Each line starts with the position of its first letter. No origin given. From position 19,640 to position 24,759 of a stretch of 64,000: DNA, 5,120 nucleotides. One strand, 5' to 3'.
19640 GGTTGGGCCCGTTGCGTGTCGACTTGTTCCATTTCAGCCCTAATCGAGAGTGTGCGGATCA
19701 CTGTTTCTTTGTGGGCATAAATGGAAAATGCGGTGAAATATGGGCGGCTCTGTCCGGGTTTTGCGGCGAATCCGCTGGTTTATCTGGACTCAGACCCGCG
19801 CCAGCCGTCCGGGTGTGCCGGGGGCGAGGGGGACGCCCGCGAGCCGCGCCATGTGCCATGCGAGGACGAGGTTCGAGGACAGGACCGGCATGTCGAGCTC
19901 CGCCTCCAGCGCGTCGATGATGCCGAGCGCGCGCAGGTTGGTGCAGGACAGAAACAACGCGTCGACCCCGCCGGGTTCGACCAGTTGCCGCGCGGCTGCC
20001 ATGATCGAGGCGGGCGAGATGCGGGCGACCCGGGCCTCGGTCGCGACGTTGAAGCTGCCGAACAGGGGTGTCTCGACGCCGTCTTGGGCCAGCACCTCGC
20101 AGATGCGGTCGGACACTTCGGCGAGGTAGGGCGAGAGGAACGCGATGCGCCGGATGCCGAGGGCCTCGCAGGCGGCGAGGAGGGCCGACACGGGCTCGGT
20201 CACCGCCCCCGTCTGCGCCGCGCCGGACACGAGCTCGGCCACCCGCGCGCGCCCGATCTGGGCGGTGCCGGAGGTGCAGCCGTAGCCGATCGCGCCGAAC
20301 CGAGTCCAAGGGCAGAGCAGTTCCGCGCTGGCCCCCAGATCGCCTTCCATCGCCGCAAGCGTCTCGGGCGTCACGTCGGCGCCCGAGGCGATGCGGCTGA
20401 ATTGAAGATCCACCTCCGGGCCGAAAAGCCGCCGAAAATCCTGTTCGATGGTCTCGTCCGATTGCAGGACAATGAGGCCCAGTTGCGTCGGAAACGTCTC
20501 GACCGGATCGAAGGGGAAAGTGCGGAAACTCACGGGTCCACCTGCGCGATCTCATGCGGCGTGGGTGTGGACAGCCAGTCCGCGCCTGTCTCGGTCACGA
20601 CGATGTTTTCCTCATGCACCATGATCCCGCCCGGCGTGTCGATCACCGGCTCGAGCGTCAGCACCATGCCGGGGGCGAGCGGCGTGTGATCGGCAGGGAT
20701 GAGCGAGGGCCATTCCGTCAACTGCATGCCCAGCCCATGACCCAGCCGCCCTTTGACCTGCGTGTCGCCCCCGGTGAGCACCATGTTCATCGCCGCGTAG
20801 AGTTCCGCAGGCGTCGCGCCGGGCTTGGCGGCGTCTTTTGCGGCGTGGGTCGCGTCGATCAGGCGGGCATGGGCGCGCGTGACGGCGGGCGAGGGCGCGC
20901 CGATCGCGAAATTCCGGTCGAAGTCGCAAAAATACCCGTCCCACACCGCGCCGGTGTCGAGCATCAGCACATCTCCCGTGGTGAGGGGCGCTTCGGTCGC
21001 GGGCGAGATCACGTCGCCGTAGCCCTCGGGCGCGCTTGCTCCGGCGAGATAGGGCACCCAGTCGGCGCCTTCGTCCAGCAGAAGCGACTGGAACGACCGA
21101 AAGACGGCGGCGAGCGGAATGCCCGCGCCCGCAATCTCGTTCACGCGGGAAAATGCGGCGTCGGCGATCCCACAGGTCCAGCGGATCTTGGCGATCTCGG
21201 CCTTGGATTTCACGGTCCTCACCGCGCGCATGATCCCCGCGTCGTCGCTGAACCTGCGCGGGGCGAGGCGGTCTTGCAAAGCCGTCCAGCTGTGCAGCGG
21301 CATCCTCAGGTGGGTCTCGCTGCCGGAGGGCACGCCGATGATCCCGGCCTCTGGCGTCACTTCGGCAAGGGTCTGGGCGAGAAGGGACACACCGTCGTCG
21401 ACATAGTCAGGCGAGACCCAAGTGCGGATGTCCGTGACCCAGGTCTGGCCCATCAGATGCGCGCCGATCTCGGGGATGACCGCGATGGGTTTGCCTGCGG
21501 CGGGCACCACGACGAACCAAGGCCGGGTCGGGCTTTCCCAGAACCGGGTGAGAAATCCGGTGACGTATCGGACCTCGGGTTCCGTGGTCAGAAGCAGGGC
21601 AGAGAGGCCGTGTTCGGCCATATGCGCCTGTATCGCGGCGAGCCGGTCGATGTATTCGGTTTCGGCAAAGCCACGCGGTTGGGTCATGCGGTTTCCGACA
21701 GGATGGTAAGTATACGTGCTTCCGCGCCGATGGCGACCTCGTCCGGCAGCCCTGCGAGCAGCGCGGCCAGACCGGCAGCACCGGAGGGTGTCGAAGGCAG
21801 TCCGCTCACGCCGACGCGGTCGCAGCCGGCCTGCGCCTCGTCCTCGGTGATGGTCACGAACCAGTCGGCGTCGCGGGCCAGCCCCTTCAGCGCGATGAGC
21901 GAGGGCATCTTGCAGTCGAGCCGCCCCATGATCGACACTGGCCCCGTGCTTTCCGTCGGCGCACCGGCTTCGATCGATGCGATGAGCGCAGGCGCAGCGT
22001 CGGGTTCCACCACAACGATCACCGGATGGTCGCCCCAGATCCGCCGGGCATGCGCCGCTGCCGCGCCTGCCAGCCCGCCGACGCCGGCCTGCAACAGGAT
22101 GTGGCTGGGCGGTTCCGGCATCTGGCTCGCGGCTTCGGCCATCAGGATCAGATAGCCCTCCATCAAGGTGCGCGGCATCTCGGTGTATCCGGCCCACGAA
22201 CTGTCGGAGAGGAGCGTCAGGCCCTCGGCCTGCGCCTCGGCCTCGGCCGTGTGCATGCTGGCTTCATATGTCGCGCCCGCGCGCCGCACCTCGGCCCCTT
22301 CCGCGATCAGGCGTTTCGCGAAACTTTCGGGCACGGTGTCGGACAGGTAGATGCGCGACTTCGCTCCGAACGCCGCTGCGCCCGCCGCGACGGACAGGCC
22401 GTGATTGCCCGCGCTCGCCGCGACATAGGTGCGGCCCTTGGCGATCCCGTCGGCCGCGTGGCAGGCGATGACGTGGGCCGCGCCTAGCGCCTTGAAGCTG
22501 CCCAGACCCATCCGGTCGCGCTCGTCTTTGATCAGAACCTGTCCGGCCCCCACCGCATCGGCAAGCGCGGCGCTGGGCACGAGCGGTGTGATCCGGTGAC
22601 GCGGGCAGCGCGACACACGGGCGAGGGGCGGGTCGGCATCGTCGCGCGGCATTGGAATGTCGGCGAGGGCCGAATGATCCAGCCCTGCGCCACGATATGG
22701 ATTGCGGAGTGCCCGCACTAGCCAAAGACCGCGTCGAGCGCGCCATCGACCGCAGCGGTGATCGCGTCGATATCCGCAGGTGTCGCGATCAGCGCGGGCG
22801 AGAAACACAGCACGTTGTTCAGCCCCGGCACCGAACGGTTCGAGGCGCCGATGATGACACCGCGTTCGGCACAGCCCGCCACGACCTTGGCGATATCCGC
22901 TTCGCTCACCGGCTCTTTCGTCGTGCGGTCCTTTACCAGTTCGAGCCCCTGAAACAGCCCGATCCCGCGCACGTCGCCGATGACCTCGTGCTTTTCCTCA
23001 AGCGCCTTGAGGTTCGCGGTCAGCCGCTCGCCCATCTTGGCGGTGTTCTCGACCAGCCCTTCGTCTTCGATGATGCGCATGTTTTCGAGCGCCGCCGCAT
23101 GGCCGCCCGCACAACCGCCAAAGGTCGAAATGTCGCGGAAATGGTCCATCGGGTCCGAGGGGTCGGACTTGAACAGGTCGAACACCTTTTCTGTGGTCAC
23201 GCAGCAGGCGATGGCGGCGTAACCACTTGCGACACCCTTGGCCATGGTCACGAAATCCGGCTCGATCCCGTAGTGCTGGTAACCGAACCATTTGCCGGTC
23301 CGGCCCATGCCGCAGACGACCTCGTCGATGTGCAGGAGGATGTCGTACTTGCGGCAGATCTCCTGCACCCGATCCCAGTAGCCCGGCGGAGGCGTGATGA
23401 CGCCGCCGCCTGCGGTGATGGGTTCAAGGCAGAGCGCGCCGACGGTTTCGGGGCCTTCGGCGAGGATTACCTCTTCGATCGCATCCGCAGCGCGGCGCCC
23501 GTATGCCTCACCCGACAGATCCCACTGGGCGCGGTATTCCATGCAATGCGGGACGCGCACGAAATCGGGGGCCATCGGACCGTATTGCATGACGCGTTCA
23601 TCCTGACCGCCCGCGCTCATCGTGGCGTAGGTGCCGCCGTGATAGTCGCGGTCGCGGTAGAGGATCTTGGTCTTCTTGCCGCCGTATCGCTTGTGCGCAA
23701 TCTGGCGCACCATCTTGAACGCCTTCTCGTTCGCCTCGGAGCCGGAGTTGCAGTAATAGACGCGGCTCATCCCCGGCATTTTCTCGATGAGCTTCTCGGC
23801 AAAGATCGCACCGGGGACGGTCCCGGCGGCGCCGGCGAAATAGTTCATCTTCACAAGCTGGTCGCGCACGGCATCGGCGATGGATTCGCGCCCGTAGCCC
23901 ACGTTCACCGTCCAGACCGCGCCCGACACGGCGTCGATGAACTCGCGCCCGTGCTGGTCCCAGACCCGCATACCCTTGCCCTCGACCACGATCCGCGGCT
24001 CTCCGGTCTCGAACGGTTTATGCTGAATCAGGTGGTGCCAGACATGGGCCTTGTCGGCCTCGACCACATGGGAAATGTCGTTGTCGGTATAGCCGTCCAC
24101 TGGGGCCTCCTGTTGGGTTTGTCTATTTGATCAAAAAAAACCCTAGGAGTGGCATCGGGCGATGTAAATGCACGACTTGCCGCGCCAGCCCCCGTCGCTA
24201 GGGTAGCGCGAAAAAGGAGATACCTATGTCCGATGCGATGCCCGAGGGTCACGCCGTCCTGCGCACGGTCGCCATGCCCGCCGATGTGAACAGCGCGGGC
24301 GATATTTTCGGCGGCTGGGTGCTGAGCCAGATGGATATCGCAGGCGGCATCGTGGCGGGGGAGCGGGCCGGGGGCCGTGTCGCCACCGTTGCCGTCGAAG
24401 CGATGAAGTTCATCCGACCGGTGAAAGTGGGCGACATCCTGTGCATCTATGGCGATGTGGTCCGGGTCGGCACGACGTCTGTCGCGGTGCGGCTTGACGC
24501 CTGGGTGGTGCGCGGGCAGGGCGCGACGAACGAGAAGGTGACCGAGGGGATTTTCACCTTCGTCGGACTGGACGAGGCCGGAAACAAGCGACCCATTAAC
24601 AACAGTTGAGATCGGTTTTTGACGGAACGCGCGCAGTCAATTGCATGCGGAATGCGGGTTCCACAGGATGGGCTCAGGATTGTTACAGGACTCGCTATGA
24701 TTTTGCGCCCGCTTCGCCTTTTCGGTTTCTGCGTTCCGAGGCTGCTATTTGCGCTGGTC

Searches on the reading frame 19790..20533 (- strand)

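Call 64: search_protein_families(library=pfam, proteins=[window:19790-20533:-], max_evalue=0.001)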
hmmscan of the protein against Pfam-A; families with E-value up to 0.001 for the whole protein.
window:19790-20533:- (247 aa): 2 families
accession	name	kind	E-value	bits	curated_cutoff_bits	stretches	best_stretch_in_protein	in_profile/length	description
PF17645.6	Amdase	-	1.7e-19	70.8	25.9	1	115-244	97-227/228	Arylmalonate decarboxylase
PF01177.27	Asp_Glu_race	-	2.7e-06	27.8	31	1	114-227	96-210/211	Asp/Glu/Hydantoin racemase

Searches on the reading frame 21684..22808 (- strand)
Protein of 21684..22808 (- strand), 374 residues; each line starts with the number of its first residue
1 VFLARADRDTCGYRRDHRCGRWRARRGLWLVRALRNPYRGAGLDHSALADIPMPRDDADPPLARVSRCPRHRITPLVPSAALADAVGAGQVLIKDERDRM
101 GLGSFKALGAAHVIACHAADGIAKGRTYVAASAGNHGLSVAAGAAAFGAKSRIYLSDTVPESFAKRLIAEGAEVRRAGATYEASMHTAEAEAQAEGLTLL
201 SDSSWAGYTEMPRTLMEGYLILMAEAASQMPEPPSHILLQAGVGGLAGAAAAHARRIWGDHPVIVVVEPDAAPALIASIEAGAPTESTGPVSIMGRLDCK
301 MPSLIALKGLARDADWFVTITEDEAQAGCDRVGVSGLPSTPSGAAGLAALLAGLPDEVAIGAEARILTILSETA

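Call 64: search_protein_families(library=pfam, proteins=[window:21684-22808:-], max_evalue=0.001)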
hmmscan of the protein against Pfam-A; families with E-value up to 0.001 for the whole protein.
window:21684-22808:- (374 aa): 1 family
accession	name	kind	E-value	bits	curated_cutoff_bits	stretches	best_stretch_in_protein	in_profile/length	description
PF00291.31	PALP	-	2.8e-50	171.8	35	1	71-371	5-294/295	Pyridoxal-phosphate dependent enzyme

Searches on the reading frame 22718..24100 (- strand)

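Call 64: search_protein_families(library=pfam, proteins=[window:22718-24100:-], max_evalue=0.001)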
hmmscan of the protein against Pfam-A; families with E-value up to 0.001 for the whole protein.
window:22718-24100:- (460 aa): 1 family
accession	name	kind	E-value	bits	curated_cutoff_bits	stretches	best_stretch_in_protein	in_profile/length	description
PF00202.27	Aminotran_3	-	2.3e-89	300.4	30.5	1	36-452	11-400/403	Aminotransferase class-III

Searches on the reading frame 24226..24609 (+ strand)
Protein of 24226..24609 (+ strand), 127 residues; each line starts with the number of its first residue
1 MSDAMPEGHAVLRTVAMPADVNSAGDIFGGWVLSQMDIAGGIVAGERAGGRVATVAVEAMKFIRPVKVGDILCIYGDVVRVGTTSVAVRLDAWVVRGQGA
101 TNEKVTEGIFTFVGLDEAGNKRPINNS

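Call 64: search_protein_families(library=pfam, proteins=[window:24226-24609:+], max_evalue=0.001)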
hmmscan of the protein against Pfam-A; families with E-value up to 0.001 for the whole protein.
window:24226-24609:+ (127 aa): 1 family
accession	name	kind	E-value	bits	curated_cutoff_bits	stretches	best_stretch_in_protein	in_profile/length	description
PF03061.28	4HBT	-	4.8e-17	62.5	20.6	1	25-94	2-72/79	Thioesterase superfamily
